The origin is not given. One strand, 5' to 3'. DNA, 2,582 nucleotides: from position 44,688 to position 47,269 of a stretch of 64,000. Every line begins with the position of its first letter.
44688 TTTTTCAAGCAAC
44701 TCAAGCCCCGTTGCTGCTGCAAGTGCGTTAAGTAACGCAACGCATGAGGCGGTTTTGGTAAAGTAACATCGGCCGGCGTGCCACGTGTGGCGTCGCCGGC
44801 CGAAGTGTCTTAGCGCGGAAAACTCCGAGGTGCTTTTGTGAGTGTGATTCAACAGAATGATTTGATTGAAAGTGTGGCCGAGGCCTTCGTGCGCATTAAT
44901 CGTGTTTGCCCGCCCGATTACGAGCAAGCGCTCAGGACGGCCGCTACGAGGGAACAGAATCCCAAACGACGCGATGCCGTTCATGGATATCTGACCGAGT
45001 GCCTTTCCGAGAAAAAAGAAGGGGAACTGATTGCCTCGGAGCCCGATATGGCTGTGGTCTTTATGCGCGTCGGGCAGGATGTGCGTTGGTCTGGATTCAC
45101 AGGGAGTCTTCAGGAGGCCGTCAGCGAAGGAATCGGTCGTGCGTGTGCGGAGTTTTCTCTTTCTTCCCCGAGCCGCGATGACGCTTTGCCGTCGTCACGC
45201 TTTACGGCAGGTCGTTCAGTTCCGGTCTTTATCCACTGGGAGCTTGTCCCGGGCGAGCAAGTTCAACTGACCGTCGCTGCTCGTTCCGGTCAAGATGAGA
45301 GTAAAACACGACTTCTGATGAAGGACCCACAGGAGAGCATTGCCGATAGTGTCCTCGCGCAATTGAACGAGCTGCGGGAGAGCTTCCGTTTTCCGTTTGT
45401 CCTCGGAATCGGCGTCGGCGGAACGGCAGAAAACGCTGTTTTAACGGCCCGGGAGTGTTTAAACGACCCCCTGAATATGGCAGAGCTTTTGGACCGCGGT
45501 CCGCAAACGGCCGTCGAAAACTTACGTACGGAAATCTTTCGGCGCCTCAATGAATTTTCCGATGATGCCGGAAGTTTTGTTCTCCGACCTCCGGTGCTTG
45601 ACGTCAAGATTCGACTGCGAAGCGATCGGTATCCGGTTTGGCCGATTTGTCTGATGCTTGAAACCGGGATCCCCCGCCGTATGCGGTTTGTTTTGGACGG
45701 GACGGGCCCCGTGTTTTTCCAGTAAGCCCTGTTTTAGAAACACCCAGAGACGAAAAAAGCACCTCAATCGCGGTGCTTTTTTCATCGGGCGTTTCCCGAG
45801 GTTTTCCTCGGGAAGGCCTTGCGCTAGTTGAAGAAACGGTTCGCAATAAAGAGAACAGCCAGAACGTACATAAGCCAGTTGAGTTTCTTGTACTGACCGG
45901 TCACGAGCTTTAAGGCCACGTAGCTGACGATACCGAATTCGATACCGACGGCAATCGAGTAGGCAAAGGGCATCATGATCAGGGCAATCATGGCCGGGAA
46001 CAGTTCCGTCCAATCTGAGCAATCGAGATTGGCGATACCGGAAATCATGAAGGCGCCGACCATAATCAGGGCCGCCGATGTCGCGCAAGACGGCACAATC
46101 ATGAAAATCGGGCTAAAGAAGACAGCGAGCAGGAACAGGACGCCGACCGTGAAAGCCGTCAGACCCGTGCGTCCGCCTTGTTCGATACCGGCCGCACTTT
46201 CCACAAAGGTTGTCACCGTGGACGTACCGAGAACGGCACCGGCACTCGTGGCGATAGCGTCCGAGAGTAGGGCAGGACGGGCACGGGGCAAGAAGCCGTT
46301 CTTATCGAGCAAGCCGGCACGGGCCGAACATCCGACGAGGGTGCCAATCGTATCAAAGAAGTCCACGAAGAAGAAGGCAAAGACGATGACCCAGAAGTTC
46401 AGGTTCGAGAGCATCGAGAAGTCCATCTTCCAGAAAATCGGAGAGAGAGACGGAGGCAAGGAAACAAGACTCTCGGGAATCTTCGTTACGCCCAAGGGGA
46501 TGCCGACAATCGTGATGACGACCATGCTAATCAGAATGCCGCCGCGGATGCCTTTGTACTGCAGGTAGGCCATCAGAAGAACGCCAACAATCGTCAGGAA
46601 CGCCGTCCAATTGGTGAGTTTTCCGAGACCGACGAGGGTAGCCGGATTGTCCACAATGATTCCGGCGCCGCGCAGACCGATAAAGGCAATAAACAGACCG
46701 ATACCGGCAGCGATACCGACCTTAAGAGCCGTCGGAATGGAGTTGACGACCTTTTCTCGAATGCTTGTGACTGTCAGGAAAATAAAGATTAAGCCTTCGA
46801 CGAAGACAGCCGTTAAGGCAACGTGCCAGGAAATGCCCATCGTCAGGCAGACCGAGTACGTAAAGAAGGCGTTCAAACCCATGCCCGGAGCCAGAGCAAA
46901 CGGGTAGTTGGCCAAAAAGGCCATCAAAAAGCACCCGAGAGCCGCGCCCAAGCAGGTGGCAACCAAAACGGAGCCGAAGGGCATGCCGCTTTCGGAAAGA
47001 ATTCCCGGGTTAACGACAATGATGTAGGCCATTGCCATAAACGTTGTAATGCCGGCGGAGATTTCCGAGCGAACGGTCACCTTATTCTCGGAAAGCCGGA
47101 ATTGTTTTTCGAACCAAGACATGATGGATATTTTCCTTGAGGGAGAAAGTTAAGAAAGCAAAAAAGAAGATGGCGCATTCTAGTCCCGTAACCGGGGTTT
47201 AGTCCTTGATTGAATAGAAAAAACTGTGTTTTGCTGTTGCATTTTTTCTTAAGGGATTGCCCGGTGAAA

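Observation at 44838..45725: Cysteine-less paralog of the fumarase alpha (Fe-S hydro-lyase) domain immediately downstream of the class I fumarase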

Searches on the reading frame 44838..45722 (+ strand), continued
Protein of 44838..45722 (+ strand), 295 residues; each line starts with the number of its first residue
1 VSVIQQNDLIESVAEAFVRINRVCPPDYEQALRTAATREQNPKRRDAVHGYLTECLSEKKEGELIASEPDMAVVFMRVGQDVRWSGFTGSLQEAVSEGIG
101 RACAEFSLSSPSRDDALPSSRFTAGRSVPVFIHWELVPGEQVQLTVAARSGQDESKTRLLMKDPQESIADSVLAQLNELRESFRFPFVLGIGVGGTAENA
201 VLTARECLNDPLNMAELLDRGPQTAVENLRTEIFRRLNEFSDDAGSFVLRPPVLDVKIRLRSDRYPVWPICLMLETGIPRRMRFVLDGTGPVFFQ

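Call 25: find_encoding_contigs(protein=P0013, flank=6000, max_places=3)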
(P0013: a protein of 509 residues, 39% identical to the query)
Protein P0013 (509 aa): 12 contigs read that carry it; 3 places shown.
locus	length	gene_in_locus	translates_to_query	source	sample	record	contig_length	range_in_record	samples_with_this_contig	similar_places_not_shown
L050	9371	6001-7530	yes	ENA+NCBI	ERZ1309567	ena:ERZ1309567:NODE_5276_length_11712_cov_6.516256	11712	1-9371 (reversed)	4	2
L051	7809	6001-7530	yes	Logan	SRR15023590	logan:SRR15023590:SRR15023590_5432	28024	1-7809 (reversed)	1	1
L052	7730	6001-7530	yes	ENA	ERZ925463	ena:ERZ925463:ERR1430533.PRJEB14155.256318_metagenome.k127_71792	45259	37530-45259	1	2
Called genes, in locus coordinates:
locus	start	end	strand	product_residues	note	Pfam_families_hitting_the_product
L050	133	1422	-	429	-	PF01546:Peptidase_M20, PF07687:M20_dimer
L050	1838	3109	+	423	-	PF04389:Peptidase_M28 (faint), PF01546:Peptidase_M20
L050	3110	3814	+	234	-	PF00072:Response_reg, PF00196:GerE, PF08281:Sigma70_r4_2 (faint)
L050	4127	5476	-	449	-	PF03605:DcuA_DcuB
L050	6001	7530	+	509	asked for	PF05681:Fumerase, PF05683:Fumerase_C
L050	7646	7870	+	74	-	-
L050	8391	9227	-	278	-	PF01127:Sdh_cyt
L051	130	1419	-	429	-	PF01546:Peptidase_M20, PF07687:M20_dimer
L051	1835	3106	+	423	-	PF04389:Peptidase_M28 (faint), PF01546:Peptidase_M20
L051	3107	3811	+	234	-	PF00072:Response_reg, PF00196:GerE, PF08281:Sigma70_r4_2 (faint)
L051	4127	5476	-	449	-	PF03605:DcuA_DcuB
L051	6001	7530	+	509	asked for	PF05681:Fumerase, PF05683:Fumerase_C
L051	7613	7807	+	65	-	?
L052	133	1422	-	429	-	PF01546:Peptidase_M20, PF07687:M20_dimer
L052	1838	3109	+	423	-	PF04389:Peptidase_M28 (faint), PF01546:Peptidase_M20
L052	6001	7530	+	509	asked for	PF05681:Fumerase, PF05683:Fumerase_C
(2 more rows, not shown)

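Call 27: predict_structure(alignment_id=A3)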
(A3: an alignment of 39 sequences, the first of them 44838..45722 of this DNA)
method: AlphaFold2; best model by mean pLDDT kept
length: 295 residues; sequences in the alignment: 39
mean_pLDDT: 85.9   pTM: 0.86
mean pLDDT of the five models: 85.9, 85.6, 85.2, 85.2, 85.2
residues with pLDDT >= 90: 169; 70-90: 83; 50-70: 34; < 50: 9
segments of 3 or more residues with pLDDT < 50: 113-119
pLDDT, mean of each block of 10 residues (from residue 1): 93 95 93 89 83 81 82 96 93 94 79 48 67 95 95 90 87 86 82 92 94 95 95 87 52 89 75 91 94 81
secondary structure, 60 per line:
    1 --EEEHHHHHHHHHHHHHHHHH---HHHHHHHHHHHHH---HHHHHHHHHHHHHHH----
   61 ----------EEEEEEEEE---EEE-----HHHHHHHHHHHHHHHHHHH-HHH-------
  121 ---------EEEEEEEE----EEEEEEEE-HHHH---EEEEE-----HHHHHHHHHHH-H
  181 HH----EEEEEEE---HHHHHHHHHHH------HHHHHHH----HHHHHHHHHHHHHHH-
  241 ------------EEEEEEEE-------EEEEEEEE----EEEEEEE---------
elements in order: E3-5 H6-22 H26-38 H42-56 E71-79 E83-85 H91-109 E130-137 E142-149 H151-154 E158-162 H168-178 E187-193 H197-207 H214-220 H225-239 E253-260 E268-275 E280-286

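Call 30: fold_search(model_id=the predicted structure, library=pdb)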
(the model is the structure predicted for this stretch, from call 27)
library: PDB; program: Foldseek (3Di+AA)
matches with E <= 10: 619; with E <= 0.001: 24
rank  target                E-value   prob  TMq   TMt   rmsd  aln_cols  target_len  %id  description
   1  7xky_A                2.4e-18  1.00  0.74  0.77   5.0       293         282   19  Crystal structure of Methanocaldococcus jannaschii two-subunit Fumarate hydratase apo-protein complex (released 2023-02-08)
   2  6mso_A                7.8e-15  1.00  0.70  0.41   5.8       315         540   15  Crystal structure of mitochondrial fumarate hydratase from Leishmania major in a complex with inhibitor thiomalate (released 2019-01-30)
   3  6mso_D                1.0e-14  1.00  0.72  0.42   5.8       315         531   15  Crystal structure of mitochondrial fumarate hydratase from Leishmania major in a complex with inhibitor thiomalate (released 2019-01-30)
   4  6mso_C                9.2e-14  1.00  0.71  0.41   6.1       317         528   15  Crystal structure of mitochondrial fumarate hydratase from Leishmania major in a complex with inhibitor thiomalate (released 2019-01-30)
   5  6uq8_B                2.5e-13  1.00  0.73  0.43   5.6       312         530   14  Crystal structure of R421A variant of cytosolic fumarate hydratase from Leishmania major in a complex with S-malate an (released 2019-12-04)
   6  6uqn_B                2.5e-13  1.00  0.70  0.41   6.1       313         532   14  Crystal structure of R173A variant of cytosolic fumarate hydratase from Leishmania major in a complex with fumarate an (released 2019-12-04)
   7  6uqb_B                3.2e-13  1.00  0.73  0.42   5.7       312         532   14  Crystal structure of R471A variant of cytosolic fumarate hydratase from Leishmania major in a complex with S-malate an (released 2019-12-04)
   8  6uq8_A                3.2e-13  1.00  0.72  0.42   5.7       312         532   14  Crystal structure of R421A variant of cytosolic fumarate hydratase from Leishmania major in a complex with S-malate an (released 2019-12-04)
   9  6up9_A                3.9e-13  1.00  0.73  0.43   5.6       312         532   14  Crystal structure of T467A variant of cytosolic fumarate hydratase from Leishmania major in a complex with malonate (released 2019-12-04)
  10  6uqm_A                4.2e-13  1.00  0.72  0.42   5.9       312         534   14  Crystal structure of R173A variant of cytosolic fumarate hydratase from Leishmania major in a complex with S-malate (released 2019-12-04)
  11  6uqm_B                5.0e-13  1.00  0.72  0.42   5.9       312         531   14  Crystal structure of R173A variant of cytosolic fumarate hydratase from Leishmania major in a complex with S-malate (released 2019-12-04)
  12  6uq9_B                5.7e-13  1.00  0.73  0.42   5.7       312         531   14  Crystal structure of R421A variant of cytosolic fumarate hydratase from Leishmania major in a complex with S-malate (released 2019-12-04)
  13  6unz_B                6.9e-13  1.00  0.71  0.41   6.2       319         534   15  Crystal structure of cytosolic fumarate hydratase from Leishmania major (released 2019-12-04)
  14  5l2r_A                7.8e-13  1.00  0.72  0.42   5.8       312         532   14  Crystal structure of fumarate hydratase from Leishmania major (released 2016-08-17)
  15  6uoi_A                7.8e-13  1.00  0.71  0.41   6.0       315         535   15  Crystal structure of cytosolic fumarate hydratase from Leishmania major in a complex with malonate (released 2019-12-04)
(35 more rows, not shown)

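Call 32: list_cluster_members(proteins=[window:44838-45722:+, P0001, P0004, P0005, P0007, P0013, P0011])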
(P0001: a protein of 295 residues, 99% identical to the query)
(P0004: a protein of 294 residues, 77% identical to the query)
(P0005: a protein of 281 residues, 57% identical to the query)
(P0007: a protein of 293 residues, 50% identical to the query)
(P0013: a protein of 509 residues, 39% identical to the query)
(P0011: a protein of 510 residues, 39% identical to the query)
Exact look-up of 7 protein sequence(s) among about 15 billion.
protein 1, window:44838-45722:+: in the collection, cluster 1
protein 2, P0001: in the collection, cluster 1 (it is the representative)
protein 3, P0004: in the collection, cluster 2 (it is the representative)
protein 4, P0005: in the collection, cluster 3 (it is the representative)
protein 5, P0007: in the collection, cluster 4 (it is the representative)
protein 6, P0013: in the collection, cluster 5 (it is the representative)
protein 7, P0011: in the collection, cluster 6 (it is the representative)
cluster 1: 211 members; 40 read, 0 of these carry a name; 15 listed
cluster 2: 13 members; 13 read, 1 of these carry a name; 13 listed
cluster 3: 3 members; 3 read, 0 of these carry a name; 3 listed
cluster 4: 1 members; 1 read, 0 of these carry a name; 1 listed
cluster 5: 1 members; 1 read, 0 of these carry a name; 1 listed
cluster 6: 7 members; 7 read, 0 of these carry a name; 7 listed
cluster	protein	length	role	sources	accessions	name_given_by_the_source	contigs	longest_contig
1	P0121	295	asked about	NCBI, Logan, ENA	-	-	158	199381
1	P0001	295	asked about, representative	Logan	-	-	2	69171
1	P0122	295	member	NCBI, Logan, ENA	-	-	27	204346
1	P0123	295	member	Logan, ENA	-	-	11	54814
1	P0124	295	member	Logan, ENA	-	-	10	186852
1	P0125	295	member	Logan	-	-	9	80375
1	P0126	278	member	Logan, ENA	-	-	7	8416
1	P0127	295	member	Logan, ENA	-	-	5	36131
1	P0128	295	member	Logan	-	-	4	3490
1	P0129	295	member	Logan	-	-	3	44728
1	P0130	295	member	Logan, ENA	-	-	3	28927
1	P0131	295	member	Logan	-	-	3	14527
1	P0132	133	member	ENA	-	-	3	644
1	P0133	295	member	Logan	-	-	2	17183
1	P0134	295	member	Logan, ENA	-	-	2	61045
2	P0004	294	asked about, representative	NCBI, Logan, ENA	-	-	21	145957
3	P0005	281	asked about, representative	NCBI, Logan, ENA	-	-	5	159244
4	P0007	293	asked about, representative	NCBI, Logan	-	-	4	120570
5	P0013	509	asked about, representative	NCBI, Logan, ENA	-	-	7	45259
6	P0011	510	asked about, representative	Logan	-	-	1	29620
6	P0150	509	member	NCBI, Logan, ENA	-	-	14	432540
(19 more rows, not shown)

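Call 51: search_protein_representatives(alignment_id=A2)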
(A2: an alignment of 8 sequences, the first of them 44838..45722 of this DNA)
Query: 8 sequences, 288 profile positions. Proteins with E-value up to 0.001 (for the whole library): 1216; up to 1e-10: 426; up to 1e-30: 22. The best 150 are listed.
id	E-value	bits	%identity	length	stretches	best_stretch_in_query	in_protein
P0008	5.5e-149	511.8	-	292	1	1-288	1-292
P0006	4.1e-74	266.1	-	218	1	53-209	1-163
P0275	9.9e-59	215.6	-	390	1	3-284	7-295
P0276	3.7e-53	197.3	-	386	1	2-286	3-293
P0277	7.0e-53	196.4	-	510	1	1-286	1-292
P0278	4.0e-50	187.3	-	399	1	56-287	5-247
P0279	3.4e-49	184.3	-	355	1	1-257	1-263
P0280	5.2e-48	180.4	-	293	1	3-285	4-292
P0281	3.1e-47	177.8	-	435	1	1-221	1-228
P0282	4.9e-45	170.6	-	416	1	1-227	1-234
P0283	6.0e-43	163.8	-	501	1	3-286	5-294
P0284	1.2e-39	152.9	-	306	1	4-212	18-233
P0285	3.0e-39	151.6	-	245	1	2-233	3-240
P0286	1.0e-38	149.9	-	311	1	1-203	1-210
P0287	9.8e-38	146.7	-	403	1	6-286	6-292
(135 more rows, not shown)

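Call 52: search_protein_families(library=pfam, proteins=[L003:2460-5936:+], max_evalue=0.001)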
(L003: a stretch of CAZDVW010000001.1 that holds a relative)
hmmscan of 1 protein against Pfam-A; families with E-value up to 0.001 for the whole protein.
L003:2460-5936:+ (1159 aa): 4 families
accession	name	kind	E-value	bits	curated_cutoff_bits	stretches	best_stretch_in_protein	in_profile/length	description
PF03797.25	Autotransporter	-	7.6e-34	118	26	1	893-1138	1-254/255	Autotransporter beta-domain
PF00082.27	Peptidase_S8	-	3.8e-28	99.1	21.8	1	91-507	1-288/288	Subtilase family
PF12951.13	PATR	-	1.4e-09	38.3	27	1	632-659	1-28/30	Passenger-associated-transport-repeat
PF13018.11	ESPR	-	1.7e-07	32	25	1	1-45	1-45/50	Extended Signal Peptide of Type V secretion system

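Call 55: find_encoding_contigs(protein=P0150, flank=10000, max_places=2)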
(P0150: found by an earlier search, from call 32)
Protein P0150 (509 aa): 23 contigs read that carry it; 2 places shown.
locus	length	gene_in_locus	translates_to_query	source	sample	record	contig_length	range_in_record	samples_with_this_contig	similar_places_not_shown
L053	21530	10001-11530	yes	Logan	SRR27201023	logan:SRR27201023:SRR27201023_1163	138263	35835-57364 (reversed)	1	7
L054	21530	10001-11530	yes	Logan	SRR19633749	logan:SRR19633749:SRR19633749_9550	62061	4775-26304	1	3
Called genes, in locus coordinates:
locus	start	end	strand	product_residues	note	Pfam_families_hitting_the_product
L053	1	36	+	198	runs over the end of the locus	PF03264:Cytochrom_NNT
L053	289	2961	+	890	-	PF17900:Peptidase_M1_N, PF01433:Peptidase_M1, PF11940:DUF3458, PF17432:DUF3458_C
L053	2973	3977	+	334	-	PF00316:FBPase, PF18913:FBPase_C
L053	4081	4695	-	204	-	-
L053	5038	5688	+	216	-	PF14681:UPRTase, PF00156:Pribosyltran (weak)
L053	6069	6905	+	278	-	PF01127:Sdh_cyt (weak)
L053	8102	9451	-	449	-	PF03605:DcuA_DcuB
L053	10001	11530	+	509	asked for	PF05681:Fumerase, PF05683:Fumerase_C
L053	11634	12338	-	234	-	PF00072:Response_reg, PF00196:GerE, PF08281:Sigma70_r4_2 (weak)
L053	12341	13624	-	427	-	PF04389:Peptidase_M28 (faint), PF01546:Peptidase_M20, PF07687:M20_dimer (weak)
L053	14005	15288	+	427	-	PF01546:Peptidase_M20, PF07687:M20_dimer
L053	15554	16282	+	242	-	PF20772:TACO1_YebC_N, PF01709:Transcrip_reg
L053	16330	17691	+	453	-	PF02844:GARS_N, PF01071:GARS_A, PF02222:ATP-grasp (faint), PF02843:GARS_C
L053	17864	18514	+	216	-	-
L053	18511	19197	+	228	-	PF01467:CTP_transf_like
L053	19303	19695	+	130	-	PF02410:RsfS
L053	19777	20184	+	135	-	PF02590:SPOUT_MTase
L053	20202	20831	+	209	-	PF02545:Maf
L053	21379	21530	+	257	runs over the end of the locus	-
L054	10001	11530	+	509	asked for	PF05681:Fumerase, PF05683:Fumerase_C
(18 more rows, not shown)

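Call 56: find_homologous_proteins(query=L053:16330-17688:+, max_evalue=1e-50)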
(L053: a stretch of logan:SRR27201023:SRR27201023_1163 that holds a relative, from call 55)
Query L053:16330-17688:+ (453 aa): 8000 proteins with E <= 1e-50 among 8000 candidates; the best 120 are listed.
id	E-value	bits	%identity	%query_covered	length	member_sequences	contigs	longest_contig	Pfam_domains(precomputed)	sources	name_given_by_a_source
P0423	2.1e-296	1000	99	100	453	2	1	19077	PF02844.22,PF02843.23,PF02222.28,PF01071.25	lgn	-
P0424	3.7e-269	911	96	94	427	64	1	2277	PF02844.22,PF02843.23,PF01071.25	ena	-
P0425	4.4e-253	858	89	94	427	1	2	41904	PF02844.22,PF02843.23,PF01071.25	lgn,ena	-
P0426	6.5e-236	801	84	94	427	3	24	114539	PF02844.22,PF02843.23,PF02222.28,PF01071.25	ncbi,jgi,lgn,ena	-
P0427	2.1e-232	790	83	94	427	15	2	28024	PF02844.22,PF02843.23,PF02222.28,PF01071.25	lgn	-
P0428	1.0e-231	787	83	94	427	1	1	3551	PF02844.22,PF02843.23,PF02222.28,PF01071.25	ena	-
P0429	9.3e-231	784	82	94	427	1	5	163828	PF02844.22,PF02843.23,PF02222.28,PF01071.25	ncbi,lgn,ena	-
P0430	1.4e-230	783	83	94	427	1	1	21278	PF02844.22,PF02843.23,PF02222.28,PF01071.25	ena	-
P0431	1.3e-229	780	82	94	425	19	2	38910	PF02844.22,PF02843.23,PF02222.28,PF01071.25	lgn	-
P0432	1.6e-220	750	79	94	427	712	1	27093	PF02844.22,PF02843.23,PF02786.23,PF02222.28,PF01071.25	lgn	-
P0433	4.9e-217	739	79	94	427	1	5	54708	PF02844.22,PF02843.23,PF02786.23,PF02222.28,PF01071.25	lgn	-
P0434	4.9e-217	739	78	94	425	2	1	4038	PF02844.22,PF02843.23,PF02786.23,PF02222.28,PF01071.25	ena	-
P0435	9.5e-217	738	79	94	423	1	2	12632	PF02844.22,PF02843.23,PF02222.28,PF01071.25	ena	-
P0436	1.1e-216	738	78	94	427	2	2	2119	PF02844.22,PF02843.23,PF02786.23,PF02222.28,PF01071.25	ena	-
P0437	2.4e-216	737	78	94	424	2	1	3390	PF02844.22,PF02843.23,PF02222.28,PF01071.25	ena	-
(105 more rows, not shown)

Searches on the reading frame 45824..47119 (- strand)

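Call 4: search_protein_families(library=pfam, proteins=[window:45824-47119:-], max_evalue=1)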
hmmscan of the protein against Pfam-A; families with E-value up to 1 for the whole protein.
window:45824-47119:- (431 aa): 1 family
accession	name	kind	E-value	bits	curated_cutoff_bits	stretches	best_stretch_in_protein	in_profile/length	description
PF00860.26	Xan_ur_permease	-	2.9e-43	148.5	27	1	18-394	2-388/389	Permease family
